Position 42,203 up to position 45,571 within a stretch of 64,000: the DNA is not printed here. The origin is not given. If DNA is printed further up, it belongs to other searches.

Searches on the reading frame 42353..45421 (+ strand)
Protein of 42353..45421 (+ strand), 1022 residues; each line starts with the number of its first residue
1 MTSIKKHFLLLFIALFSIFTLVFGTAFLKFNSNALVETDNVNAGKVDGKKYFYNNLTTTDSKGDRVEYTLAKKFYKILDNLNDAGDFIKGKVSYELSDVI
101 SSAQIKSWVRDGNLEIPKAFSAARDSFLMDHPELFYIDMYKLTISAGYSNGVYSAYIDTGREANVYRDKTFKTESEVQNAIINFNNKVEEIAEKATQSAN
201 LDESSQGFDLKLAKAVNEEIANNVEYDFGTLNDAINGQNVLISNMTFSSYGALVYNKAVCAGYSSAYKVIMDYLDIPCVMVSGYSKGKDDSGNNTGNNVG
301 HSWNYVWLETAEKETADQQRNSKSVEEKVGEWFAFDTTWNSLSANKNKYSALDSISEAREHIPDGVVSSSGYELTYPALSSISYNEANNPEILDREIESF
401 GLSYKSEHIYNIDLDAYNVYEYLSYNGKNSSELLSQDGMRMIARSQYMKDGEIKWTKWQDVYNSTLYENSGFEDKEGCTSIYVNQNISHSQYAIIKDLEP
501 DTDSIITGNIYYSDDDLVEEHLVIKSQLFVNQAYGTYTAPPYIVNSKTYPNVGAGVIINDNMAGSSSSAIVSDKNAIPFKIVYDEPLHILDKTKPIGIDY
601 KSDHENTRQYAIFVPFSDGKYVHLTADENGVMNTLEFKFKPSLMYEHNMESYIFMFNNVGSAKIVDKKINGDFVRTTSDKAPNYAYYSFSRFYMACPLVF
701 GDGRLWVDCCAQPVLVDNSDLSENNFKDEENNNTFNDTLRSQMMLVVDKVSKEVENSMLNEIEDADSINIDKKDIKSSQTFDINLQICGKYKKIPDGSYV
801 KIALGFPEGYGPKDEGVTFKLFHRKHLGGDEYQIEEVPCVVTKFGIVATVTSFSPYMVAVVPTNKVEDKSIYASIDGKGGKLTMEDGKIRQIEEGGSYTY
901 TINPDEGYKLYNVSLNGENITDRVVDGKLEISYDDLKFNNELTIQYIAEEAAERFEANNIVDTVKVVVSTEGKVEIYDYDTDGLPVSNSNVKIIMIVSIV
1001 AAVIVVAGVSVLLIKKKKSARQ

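Call 76: search_protein_families(library=pfam, proteins=[window:42353-45421:+], max_evalue=0.00001)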
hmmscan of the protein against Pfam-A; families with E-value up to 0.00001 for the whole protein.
window:42353-45421:+ (1022 aa): 1 family
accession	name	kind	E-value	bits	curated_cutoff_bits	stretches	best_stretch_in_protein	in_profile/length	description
PF01841.26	Transglut_core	-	2.5e-06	28.2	23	1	210-336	15-107/108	Transglutaminase-like superfamily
